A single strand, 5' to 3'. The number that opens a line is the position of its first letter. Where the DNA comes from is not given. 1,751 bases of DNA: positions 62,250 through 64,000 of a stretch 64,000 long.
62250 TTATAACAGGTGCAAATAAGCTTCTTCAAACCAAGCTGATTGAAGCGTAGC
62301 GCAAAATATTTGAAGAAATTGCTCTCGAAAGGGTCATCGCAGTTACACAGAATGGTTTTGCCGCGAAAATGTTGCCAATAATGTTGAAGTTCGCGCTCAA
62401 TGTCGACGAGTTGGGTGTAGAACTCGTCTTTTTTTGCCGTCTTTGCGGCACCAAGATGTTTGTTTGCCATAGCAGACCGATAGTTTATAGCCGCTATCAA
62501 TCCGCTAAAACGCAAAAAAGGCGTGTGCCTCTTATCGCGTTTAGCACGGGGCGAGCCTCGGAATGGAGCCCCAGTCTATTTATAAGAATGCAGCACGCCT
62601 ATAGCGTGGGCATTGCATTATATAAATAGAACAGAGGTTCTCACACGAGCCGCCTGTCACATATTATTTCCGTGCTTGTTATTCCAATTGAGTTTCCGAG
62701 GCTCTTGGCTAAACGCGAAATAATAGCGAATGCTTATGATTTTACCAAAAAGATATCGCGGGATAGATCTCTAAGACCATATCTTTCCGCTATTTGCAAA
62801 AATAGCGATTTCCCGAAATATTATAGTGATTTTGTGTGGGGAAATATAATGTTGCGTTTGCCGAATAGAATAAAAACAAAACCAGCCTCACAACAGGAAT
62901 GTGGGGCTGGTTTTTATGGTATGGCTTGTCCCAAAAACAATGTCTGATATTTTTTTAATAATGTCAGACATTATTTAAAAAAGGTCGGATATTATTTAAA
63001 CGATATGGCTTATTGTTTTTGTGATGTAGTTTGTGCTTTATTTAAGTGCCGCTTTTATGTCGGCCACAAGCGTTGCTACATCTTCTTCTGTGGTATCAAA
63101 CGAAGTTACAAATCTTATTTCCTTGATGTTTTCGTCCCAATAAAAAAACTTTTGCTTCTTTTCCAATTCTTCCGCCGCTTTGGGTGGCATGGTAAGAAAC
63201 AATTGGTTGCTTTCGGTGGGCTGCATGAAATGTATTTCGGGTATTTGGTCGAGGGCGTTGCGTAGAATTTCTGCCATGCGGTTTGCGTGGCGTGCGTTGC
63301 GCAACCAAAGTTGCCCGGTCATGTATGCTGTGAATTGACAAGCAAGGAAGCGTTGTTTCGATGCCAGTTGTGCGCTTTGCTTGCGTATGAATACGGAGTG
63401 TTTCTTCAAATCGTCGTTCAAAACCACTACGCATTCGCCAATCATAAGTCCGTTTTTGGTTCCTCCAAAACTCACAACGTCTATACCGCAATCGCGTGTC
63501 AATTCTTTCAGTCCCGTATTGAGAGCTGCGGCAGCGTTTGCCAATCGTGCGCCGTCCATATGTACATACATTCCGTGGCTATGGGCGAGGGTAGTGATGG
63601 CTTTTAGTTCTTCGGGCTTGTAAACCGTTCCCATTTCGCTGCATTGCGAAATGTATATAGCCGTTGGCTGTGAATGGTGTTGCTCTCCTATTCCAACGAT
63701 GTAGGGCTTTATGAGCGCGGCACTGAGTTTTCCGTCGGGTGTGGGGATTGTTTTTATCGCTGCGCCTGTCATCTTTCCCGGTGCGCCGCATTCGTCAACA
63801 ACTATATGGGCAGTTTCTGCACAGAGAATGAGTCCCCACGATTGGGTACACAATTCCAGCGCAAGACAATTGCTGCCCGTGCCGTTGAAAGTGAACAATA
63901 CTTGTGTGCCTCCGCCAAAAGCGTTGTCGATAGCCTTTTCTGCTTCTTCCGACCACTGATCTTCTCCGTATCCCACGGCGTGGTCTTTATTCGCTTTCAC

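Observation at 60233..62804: Two diverged paralogous MTase + DUF262(-HNH) operons bracket the window in the same orientation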

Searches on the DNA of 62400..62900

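Call 32: search_rna_families(source=window, start=62400, end=62900, threshold=evalue, max_evalue=10, show_alignments=2)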
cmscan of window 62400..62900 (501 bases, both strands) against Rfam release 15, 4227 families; matches with E-value up to 10: 3.
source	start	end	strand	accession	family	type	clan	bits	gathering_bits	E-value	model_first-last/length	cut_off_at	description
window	62575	62630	-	RF03938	mir-4662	Gene; miRNA;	-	15.7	97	4.3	1-67/67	no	mir-4662 microRNA precursor family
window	62567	62639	-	RF04140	mir-3118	Gene; miRNA;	-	15.7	89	5.2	1-76/76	no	mir-3118 microRNA precursor family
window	62548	62575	+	RF01834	fiv_FSE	Cis-reg; frameshift_element;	-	13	53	3.7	1-21/35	no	ribosomal frameshift site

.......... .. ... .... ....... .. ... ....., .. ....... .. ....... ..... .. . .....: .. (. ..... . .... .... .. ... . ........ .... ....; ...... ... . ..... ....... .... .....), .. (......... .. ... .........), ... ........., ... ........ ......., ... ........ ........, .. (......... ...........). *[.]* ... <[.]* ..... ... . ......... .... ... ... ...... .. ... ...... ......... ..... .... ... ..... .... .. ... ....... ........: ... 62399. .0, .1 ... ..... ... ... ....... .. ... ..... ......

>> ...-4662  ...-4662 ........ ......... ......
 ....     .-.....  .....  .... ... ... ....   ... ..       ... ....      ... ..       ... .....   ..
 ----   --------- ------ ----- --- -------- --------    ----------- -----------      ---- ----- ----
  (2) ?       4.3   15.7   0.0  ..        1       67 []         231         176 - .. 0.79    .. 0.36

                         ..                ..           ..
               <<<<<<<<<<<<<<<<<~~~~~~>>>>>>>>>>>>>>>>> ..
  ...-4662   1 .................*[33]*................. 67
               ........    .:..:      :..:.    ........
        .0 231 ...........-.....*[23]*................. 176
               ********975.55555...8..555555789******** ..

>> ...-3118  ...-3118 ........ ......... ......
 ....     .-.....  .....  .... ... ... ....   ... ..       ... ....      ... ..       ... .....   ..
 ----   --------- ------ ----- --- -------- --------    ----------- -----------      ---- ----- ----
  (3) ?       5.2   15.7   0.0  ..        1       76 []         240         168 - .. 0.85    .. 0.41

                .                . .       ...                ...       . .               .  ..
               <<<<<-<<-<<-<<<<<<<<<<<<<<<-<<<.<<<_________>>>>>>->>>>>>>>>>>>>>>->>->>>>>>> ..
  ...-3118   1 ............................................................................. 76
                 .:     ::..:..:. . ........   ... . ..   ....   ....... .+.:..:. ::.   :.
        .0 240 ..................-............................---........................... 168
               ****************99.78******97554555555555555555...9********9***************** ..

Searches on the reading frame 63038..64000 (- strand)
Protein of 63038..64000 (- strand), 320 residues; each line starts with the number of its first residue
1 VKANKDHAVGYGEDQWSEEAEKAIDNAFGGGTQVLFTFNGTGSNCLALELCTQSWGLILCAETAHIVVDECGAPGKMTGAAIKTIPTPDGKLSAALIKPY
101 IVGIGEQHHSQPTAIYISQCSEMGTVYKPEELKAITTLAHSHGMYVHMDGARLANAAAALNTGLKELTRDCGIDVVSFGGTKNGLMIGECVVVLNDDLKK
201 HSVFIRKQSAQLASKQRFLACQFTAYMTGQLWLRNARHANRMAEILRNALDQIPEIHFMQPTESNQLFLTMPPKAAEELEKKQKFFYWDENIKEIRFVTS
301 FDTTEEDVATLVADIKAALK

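Call 76: search_protein_families(library=pfam, proteins=[window:63038-64000:-], max_evalue=0.001)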
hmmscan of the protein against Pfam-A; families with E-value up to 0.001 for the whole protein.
window:63038-64000:- (320 aa): 2 families
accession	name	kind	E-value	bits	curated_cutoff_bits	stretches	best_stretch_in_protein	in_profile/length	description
PF01212.27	Beta_elim_lyase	-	4.3e-47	161.3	27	1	2-268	20-282/288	Beta-eliminating lyase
PF00266.25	Aminotran_5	-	0.00025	20.6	21.5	0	15-197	43-216/371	Aminotransferase class-V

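Call 78: find_related_loci(query=window:63038-64000:-, collection=genome_contigs, flank=5000)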
Query window:63038-64000:- (320 aa) in genome_contigs; peptide patterns used: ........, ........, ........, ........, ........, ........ (x = any residue, [..] = any of these).
251 stretches matched a pattern; 219 encode a relative of the query (tblastn E <= 1e-3); the best 80 are kept; 80 distinct loci.
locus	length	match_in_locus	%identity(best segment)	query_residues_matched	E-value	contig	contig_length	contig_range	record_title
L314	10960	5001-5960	94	1-320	0e+0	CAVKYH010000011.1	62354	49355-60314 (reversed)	bacterium isolate G02631-L1_cleanbin_000002 genome assembly, contig: Spades_G02631-L1_contig_250, whole genome shotgun s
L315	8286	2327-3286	93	1-320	0e+0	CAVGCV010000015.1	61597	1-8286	bacterium isolate H07676-L1_cleanbin_000009 genome assembly, contig: Spades_H07676-L1_contig_307, whole genome shotgun s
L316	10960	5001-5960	93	1-320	0e+0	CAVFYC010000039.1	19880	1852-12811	Christensenellaceae bacterium Phil1 isolate H07667-L1_cleanbin_000002 genome assembly, contig: Spades_H07667-L1_contig_2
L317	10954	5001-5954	75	2-319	4e-167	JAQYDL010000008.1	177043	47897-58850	MAG: Prevotellaceae bacterium isolate SUG1766 k141_4743740, whole genome shotgun sequence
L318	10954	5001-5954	66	2-319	1e-148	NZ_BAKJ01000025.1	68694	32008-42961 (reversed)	Bacteroides rodentium JCM 16496, whole genome shotgun sequence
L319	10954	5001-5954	64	2-319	2e-146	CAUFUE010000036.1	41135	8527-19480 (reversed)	MAG TPA_asm: uncultured Bacteroides sp. isolate SRR13494517_bin.9_MetaWRAP_v1.3_MAG genome assembly, contig: ERZ19211354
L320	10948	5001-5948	65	2-317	4e-145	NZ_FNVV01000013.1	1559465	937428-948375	Bacteroides ndongoniae strain Marseille-P3108T, whole genome shotgun sequence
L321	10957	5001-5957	64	2-320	3e-145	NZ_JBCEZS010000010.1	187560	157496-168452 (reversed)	Bacteroides sp. GD17 contig10, whole genome shotgun sequence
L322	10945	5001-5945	65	2-316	1e-144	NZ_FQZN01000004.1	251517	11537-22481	Bacteroides stercorirosoris strain DSM 26884, whole genome shotgun sequence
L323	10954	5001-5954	64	2-319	8e-145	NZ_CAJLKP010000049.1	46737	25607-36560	MAG: uncultured Bacteroides sp. isolate ERR321312-bin.11, whole genome shotgun sequence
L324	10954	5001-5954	64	2-319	3e-144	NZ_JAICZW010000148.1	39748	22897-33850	MAG: Bacteroides sp. isolate SC0300_S1_9 SC0300_S1_9_contig_148, whole genome shotgun sequence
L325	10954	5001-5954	64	2-319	2e-144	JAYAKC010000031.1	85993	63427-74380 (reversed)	MAG: bacterium isolate P048L1-25 NODE_190_length_85993_cov_9.295015, whole genome shotgun sequence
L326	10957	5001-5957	63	2-320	2e-143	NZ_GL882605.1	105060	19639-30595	Bacteroides fluxus YIT 12057 Scfld4, whole genome shotgun sequence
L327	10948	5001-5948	63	2-317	7e-143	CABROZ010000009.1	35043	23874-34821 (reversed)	MAG TPA_asm: uncultured Bacteroides sp. isolate MGYG-HGUT-01807 genome assembly, contig: GUT_GENOME110705_9, whole genom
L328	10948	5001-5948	63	2-317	7e-143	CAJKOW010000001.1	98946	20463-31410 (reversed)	MAG TPA_asm: uncultured Bacteroides sp. isolate ERR321605-bin.35 genome assembly, contig: NODE_116_length_98946_cov_7.31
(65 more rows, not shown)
